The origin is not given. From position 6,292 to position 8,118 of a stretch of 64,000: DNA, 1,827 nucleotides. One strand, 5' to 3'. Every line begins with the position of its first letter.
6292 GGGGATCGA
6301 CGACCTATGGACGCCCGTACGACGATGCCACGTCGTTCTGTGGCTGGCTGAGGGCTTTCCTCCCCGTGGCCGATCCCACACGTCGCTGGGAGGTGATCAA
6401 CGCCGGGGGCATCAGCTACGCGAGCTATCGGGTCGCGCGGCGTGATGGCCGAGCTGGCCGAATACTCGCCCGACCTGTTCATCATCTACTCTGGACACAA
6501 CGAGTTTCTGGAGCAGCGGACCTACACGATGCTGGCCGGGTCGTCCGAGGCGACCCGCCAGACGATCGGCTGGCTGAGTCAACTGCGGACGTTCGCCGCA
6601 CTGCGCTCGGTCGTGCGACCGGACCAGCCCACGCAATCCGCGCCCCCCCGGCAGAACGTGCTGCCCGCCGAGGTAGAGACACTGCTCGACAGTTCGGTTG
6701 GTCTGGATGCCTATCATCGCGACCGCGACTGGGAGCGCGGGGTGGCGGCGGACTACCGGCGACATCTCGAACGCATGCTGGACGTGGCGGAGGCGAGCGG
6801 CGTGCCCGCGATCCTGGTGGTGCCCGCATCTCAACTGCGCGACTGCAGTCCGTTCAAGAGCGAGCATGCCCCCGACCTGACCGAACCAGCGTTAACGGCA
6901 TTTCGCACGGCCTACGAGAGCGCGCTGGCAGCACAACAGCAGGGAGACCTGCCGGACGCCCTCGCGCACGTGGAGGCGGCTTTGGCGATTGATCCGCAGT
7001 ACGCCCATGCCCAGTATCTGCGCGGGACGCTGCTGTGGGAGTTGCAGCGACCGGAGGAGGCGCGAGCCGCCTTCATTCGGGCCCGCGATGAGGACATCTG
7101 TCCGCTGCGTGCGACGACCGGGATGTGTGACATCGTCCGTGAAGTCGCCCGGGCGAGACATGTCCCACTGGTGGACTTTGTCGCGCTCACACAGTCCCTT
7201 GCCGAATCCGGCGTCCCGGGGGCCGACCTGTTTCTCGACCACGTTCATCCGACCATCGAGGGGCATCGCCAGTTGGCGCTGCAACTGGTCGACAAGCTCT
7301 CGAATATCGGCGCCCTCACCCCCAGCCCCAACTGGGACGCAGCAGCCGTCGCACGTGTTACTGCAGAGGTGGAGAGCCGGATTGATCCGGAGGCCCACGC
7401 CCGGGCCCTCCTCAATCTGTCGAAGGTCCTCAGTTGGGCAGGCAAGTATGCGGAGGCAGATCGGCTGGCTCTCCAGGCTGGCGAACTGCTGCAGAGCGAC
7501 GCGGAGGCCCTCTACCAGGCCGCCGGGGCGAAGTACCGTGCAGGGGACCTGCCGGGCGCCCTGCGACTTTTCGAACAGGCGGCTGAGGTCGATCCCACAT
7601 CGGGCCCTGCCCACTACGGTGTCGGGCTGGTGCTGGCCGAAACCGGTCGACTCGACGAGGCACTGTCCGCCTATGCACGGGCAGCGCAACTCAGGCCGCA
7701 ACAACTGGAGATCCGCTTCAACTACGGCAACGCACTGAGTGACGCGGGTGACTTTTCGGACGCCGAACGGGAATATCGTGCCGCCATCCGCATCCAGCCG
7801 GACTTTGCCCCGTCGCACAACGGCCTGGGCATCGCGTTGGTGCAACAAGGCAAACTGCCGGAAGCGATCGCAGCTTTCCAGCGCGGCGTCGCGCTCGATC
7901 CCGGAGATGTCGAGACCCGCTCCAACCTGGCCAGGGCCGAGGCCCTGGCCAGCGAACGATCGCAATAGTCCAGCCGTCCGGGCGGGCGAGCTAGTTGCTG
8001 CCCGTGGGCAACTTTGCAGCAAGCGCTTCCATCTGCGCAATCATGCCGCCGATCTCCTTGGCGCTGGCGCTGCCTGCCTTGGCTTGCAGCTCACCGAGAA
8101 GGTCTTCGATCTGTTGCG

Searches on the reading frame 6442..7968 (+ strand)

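Call 61: search_protein_families(library=pfam, proteins=[window:6442-7968:+], max_evalue=0.001)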
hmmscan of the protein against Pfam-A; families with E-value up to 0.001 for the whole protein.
window:6442-7968:+ (508 aa): 22 families
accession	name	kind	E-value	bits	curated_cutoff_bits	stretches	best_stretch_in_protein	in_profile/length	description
PF07719.23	TPR_2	-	5.9e-33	110.7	27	3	458-489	3-34/34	Tetratricopeptide repeat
PF13414.12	TPR_11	-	5.8e-29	100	26.8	4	429-470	1-42/42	TPR repeat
PF13432.12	TPR_16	-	1.4e-27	96.2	32.7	3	429-489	4-64/65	Tetratricopeptide repeat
PF00515.34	TPR_1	-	3.8e-26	90.2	27.8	1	456-488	1-33/34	Tetratricopeptide repeat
PF14559.12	TPR_19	-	2.7e-24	85.7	25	3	399-455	2-58/68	Tetratricopeptide repeat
PF13428.12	TPR_14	-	7.9e-21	72.9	23.5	1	462-499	7-44/44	Tetratricopeptide repeat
PF13424.12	TPR_12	-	8.6e-20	71.2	30.1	3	391-452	6-75/77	Tetratricopeptide repeat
PF13431.12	TPR_17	-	2.9e-19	68.1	24.4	0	445-477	2-34/34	Tetratricopeptide repeat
PF13181.12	TPR_8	-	1.4e-18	65.8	25.7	0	423-454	2-33/34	Tetratricopeptide repeat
PF13371.12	TPR_9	-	4.2e-11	43.1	35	0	399-454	6-61/73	Tetratricopeptide repeat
PF07721.20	TPR_4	-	1.7e-09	37.8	27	0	188-210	1-23/26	Tetratricopeptide repeat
PF24575.1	TPR_Slam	-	3.6e-09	37.4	35.2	0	374-432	35-91/104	Surface lipoprotein assembly modifier, N-terminal TPR repeats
PF13374.12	TPR_10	-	4e-09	36.6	27.5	0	320-346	2-28/42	Tetratricopeptide repeat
PF23914.1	TPR_CcmH_CycH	-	2.1e-08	34.6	42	1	395-480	57-145/158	Cytochrome c-type biogenesis protein H TPR domain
PF13174.12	TPR_6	-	7.2e-07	29.9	26.3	0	355-387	1-33/33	Tetratricopeptide repeat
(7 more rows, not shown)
